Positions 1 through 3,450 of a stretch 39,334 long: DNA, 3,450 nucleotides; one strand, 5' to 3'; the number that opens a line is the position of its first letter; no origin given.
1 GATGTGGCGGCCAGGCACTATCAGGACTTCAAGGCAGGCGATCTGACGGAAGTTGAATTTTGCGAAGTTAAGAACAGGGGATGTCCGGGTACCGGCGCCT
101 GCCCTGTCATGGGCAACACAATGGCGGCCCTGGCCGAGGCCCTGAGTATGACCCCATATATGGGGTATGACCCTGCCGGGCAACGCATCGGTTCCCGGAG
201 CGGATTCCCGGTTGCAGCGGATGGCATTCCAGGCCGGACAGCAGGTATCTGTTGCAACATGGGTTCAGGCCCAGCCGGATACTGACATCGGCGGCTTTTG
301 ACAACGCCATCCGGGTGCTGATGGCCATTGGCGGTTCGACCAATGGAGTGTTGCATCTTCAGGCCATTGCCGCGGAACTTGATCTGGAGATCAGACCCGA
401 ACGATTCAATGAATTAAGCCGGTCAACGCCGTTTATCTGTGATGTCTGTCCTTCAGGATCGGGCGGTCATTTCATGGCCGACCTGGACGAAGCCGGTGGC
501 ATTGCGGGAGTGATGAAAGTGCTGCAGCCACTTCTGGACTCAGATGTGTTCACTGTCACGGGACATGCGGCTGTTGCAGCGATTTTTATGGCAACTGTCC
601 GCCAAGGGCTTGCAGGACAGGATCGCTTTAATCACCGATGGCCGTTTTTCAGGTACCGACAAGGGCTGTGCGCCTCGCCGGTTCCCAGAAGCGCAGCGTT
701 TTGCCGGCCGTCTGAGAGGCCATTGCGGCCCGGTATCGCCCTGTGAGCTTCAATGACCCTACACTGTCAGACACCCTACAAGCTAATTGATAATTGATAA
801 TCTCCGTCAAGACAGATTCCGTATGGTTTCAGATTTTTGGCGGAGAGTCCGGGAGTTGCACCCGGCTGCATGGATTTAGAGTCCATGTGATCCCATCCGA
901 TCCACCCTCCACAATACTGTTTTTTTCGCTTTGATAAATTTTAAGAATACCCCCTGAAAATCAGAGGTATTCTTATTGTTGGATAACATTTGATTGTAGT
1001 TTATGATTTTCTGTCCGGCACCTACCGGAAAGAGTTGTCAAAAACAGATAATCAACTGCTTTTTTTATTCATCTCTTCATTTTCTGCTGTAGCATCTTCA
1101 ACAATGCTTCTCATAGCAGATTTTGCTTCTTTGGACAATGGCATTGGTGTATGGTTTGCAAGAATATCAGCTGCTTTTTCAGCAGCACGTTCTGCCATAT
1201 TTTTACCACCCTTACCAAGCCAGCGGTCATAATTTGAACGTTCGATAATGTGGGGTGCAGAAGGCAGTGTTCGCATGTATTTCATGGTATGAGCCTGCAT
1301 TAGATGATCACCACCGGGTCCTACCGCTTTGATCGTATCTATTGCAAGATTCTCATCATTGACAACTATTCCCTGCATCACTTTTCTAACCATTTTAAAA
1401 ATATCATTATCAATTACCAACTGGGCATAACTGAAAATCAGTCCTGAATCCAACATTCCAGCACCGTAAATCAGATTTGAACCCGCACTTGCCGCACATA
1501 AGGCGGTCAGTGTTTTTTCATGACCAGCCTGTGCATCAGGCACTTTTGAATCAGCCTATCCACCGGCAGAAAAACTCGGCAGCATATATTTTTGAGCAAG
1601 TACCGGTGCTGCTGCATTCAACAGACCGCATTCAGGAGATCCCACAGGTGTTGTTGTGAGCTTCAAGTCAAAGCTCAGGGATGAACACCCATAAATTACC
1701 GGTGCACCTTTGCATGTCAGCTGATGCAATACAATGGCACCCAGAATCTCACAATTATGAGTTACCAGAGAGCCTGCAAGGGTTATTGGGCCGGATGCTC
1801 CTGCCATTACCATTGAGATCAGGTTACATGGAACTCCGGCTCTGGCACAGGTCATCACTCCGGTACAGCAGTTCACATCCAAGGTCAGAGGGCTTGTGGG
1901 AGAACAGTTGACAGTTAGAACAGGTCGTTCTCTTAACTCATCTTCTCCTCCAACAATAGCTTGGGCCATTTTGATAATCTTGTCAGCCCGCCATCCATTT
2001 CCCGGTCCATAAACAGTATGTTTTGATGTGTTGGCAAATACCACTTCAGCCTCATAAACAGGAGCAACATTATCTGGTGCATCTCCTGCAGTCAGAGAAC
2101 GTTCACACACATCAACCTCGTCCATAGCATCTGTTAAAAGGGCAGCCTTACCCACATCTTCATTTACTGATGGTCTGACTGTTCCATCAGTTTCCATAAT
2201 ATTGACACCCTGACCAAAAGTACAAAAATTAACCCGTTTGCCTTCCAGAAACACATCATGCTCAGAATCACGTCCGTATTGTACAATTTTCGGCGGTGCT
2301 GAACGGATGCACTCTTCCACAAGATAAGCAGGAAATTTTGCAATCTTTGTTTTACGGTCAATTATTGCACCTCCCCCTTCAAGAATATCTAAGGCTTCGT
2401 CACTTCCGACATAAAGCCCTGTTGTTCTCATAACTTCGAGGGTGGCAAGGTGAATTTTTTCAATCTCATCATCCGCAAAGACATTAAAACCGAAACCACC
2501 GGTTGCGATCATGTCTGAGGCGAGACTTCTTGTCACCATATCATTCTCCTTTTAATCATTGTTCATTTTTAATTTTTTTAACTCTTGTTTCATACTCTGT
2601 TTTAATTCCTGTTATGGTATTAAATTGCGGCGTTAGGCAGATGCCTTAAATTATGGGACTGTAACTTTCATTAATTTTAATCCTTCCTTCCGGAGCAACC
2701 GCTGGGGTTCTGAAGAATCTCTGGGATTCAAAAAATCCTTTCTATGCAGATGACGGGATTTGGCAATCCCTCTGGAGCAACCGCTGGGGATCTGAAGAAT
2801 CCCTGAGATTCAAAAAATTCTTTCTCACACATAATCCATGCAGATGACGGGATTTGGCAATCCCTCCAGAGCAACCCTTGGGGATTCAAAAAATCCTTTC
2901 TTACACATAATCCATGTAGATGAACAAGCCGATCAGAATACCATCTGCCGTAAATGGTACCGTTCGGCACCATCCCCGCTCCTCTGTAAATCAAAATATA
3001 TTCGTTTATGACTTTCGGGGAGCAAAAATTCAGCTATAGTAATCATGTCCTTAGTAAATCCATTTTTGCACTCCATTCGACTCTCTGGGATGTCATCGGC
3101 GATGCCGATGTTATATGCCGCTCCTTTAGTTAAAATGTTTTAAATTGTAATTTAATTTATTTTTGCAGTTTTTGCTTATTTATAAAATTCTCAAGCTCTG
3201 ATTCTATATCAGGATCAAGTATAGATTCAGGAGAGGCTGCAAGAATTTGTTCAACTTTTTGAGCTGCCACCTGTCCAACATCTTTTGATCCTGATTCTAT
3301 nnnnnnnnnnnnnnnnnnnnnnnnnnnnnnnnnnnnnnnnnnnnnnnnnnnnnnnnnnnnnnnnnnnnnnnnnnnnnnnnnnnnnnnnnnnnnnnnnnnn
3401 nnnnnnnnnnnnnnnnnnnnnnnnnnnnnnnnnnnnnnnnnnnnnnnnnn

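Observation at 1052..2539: mttB is one gene with an in-frame UAG at the pyrrolysine position, not two ORFs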

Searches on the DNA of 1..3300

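Call 26: search_rna_families(source=window, start=1, end=3300, threshold=evalue, max_evalue=1, show_alignments=2)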
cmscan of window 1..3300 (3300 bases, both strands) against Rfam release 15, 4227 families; matches with E-value up to 1: 1.
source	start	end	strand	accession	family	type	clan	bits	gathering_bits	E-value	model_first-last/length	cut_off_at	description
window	1459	1558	-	RF02510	PYLIS_3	Cis-reg;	-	82.4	38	1.4e-16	1-100/100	no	Pyrrolysine insertion sequence mttB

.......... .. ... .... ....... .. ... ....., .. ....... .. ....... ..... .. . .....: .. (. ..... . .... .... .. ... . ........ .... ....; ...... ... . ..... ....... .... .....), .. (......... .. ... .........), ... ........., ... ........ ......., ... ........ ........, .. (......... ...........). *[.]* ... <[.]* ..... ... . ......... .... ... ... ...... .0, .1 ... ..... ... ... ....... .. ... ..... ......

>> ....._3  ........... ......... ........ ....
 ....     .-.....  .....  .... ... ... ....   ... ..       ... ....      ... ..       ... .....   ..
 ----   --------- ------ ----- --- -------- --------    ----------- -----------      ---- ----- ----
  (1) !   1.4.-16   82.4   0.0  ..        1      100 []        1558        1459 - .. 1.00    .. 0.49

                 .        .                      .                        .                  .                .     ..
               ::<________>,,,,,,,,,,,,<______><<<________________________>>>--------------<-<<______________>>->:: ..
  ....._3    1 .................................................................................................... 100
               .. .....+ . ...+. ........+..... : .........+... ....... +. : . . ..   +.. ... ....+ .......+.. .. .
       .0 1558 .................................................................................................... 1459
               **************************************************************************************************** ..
